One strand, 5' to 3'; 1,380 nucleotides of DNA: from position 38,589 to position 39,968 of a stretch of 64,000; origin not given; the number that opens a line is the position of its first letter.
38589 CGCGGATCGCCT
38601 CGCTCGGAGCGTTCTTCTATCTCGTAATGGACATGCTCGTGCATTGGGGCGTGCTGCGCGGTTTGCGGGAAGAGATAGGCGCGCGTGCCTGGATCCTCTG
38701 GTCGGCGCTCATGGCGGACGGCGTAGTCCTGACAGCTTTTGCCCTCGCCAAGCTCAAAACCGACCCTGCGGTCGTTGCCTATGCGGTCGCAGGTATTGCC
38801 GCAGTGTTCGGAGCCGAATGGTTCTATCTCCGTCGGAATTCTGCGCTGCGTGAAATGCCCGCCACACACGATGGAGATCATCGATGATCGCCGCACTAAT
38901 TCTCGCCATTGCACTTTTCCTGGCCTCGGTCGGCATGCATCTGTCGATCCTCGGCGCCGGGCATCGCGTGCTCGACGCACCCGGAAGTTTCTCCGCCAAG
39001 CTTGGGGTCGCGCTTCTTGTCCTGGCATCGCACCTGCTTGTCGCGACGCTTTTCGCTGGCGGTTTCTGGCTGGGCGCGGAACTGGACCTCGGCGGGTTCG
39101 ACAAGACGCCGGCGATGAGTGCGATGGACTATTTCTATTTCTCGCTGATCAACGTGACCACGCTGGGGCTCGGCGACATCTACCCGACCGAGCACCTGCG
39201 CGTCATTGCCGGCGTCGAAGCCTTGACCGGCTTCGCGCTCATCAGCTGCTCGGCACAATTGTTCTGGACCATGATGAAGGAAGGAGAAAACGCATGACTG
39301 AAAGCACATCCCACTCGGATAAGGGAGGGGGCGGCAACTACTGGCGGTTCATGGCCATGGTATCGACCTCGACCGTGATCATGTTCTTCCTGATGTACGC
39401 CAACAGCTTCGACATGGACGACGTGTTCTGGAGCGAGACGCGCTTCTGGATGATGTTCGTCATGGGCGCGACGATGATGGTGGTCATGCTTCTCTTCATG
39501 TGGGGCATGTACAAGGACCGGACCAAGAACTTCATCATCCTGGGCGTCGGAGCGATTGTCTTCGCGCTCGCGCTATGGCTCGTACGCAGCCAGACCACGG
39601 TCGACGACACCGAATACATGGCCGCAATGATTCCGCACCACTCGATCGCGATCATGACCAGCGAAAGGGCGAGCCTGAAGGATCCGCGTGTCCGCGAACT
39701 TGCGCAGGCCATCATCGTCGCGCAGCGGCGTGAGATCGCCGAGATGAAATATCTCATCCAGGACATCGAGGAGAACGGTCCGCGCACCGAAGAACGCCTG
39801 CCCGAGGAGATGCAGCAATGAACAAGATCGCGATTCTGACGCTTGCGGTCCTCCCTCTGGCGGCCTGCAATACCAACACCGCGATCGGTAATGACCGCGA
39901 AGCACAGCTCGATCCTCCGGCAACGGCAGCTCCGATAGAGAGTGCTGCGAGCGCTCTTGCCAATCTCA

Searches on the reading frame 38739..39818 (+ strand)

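Call 40: search_protein_families(library=pfam, proteins=[window:38739-39818:+], max_evalue=0.001)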
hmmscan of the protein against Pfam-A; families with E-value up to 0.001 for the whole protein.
window:38739-39818:+ (360 aa): 2 families
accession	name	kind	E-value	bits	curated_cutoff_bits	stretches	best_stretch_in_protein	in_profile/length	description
PF03713.19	DUF305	-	3.8e-10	40.5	27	1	290-350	1-63/151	Domain of unknown function (DUF305)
PF07690.21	MFS_1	-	0.00014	21.4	33.4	1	202-284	206-289/347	Major Facilitator Superfamily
